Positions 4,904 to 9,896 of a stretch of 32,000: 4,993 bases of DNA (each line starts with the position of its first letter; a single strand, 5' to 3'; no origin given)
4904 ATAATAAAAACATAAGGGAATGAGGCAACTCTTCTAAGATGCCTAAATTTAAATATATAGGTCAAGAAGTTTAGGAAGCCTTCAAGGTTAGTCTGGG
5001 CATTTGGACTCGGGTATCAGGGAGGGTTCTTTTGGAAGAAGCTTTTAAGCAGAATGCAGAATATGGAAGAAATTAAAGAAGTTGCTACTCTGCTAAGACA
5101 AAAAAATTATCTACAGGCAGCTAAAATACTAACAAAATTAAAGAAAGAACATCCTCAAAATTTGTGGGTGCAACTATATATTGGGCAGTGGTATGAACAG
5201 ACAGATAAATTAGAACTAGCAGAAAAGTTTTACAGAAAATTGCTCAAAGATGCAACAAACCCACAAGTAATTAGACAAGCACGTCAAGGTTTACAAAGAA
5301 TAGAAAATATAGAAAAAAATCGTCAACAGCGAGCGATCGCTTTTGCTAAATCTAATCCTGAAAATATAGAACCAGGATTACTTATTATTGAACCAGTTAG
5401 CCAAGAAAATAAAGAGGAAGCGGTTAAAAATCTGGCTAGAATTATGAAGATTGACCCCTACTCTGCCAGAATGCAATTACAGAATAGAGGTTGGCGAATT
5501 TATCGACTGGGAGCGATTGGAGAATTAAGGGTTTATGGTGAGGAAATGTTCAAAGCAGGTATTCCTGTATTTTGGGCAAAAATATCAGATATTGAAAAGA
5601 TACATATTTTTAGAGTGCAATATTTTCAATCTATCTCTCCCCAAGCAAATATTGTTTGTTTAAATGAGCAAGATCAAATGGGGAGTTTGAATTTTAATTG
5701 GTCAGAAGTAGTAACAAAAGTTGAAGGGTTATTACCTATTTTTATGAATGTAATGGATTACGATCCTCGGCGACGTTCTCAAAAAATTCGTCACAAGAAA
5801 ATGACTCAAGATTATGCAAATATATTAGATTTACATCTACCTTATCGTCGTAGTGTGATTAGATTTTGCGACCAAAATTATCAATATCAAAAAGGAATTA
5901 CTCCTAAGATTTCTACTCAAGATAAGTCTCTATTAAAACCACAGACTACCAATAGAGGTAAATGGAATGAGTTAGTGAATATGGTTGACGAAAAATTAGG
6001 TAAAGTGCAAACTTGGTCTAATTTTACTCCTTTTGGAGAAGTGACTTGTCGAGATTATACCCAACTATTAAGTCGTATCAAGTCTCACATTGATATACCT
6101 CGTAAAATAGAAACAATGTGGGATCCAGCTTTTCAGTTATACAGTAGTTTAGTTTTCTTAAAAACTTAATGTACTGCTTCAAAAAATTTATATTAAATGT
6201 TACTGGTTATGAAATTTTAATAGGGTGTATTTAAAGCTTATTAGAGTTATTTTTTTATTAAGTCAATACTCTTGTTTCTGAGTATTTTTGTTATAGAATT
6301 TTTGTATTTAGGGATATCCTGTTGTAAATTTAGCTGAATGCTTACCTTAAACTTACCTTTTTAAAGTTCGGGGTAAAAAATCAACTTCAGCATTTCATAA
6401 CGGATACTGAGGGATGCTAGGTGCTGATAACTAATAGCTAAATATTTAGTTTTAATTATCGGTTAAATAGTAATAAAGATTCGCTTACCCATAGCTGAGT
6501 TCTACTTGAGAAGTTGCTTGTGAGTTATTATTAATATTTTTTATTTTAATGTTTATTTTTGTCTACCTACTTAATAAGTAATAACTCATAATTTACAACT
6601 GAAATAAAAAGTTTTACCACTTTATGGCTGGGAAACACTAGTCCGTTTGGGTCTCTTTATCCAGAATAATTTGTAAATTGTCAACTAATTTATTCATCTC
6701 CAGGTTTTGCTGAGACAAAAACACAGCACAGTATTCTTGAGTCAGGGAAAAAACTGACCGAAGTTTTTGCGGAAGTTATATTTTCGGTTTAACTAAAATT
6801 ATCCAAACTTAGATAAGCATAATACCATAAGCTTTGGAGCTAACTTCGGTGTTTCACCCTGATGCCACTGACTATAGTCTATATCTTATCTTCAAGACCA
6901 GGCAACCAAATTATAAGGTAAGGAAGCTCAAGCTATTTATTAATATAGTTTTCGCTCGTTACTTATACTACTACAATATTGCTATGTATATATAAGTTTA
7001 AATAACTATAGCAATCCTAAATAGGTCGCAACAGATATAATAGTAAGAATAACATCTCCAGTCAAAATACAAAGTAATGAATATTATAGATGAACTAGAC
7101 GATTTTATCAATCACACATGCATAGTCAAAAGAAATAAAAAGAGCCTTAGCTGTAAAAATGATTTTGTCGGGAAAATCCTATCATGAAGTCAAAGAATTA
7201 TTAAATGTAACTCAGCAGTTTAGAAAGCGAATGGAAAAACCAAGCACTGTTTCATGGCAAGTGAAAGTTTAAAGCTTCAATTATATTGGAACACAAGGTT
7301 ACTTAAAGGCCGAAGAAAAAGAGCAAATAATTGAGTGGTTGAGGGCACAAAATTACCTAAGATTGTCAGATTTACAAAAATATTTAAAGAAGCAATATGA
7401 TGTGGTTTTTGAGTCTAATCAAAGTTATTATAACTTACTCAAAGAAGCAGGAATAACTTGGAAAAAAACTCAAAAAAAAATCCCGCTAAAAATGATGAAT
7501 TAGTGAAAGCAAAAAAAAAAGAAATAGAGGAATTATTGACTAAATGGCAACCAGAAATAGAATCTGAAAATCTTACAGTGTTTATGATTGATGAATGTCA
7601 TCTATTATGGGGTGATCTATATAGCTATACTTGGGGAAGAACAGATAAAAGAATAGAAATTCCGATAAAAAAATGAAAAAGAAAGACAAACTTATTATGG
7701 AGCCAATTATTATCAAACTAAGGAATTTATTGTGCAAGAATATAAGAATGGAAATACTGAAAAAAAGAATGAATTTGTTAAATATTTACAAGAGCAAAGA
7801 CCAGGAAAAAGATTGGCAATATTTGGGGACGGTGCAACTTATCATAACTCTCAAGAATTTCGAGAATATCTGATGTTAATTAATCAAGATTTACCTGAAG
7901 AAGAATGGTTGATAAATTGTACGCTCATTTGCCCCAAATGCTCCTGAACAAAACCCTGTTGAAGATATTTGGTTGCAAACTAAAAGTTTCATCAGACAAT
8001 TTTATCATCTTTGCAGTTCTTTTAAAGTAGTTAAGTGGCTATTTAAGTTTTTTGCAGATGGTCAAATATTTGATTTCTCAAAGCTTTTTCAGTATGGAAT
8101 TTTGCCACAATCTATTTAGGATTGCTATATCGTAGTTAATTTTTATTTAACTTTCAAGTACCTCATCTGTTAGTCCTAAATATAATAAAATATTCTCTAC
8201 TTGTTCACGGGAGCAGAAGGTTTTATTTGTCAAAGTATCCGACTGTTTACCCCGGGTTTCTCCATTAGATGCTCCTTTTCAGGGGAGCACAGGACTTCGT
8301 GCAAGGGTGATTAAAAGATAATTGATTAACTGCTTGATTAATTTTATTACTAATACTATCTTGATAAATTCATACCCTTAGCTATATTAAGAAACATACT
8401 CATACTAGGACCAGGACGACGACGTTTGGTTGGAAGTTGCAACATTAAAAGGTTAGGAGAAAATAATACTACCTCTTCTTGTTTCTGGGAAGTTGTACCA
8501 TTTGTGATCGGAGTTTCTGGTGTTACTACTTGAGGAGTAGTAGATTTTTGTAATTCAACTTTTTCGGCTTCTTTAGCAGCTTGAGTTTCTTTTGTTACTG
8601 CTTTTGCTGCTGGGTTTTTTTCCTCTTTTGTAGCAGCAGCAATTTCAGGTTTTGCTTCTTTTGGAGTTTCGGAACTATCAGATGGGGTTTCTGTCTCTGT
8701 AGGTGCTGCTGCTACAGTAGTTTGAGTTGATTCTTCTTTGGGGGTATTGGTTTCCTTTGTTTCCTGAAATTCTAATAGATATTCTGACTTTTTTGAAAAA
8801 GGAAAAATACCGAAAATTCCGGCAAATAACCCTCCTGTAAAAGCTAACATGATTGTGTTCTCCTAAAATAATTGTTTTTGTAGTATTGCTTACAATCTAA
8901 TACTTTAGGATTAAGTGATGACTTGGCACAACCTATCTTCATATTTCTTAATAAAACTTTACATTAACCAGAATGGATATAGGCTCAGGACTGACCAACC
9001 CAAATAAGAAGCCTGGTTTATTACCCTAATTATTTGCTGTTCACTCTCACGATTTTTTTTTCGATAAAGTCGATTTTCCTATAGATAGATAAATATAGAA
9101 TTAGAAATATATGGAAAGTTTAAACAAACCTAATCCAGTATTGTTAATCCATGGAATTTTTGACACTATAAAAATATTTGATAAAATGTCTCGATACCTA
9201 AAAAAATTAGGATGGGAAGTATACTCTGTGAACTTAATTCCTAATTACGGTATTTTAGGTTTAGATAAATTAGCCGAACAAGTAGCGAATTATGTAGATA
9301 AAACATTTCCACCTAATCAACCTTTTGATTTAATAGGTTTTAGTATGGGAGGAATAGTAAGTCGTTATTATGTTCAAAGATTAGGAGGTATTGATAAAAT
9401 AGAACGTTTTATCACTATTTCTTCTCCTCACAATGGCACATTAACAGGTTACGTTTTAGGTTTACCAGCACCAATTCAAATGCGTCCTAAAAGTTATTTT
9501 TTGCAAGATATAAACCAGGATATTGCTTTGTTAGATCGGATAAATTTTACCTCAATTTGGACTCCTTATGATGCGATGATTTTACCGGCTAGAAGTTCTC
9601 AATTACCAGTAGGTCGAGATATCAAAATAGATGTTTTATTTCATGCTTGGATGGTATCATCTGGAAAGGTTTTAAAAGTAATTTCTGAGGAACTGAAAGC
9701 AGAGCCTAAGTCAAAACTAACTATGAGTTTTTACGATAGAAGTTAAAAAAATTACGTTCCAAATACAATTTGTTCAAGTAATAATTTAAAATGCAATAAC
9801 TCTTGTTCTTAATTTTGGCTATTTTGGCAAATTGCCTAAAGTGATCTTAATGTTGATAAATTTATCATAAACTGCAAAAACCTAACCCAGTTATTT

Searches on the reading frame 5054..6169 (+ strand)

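Call 8: search_protein_families(library=pfam, proteins=[window:5054-6169:+])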
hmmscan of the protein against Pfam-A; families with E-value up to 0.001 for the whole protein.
window:5054-6169:+ (371 aa): 4 families
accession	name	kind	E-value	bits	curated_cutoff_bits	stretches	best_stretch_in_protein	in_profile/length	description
PF14559.12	TPR_19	-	1.1e-06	29.3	25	1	13-72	1-61/68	Tetratricopeptide repeat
PF13174.12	TPR_6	-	4.5e-05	24.3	26.3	0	13-35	10-32/33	Tetratricopeptide repeat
PF13428.12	TPR_14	-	7.7e-05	23.4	23.5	0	38-72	2-37/44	Tetratricopeptide repeat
PF13424.12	TPR_12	-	0.00026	21.6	30.1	1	17-65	24-73/77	Tetratricopeptide repeat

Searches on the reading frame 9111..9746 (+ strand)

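Call 8: search_protein_families(library=pfam, proteins=[window:9111-9746:+])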
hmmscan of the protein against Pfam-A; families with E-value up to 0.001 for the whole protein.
window:9111-9746:+ (211 aa): 9 families
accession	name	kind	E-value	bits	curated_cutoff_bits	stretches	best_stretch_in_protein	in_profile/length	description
PF02089.21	Palm_thioest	-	2.9e-15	57.1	26.8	1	9-111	1-114/254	Palmitoyl protein thioesterase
PF00561.26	Abhydrolase_1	-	1.4e-09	38.4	25.8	1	8-110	1-107/245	alpha/beta hydrolase fold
PF01674.24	Lipase_2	-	1.9e-07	31.3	20.3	1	8-158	2-179/219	Lipase (class 2)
PF07819.20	PGAP1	-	5e-07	30.1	24.3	1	63-112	84-134/233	PGAP1-like alpha/beta domain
PF05057.20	DUF676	-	1.4e-05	25.1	20.3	1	52-112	56-130/217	Putative serine esterase (DUF676)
PF12146.15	Hydrolase_4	-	2.2e-05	24.3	27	1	10-103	7-107/239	Serine aminopeptidase, S33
PF00975.26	Thioesterase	-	3.2e-05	24.7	26.4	1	9-83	2-79/226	Thioesterase domain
PF12697.13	Abhydrolase_6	-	6.8e-05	24.1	26.3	1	10-116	1-94/217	Alpha/beta hydrolase family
PF06028.17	DUF915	-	0.00092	19.1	22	0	58-110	92-146/255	Alpha/beta hydrolase of unknown function (DUF915)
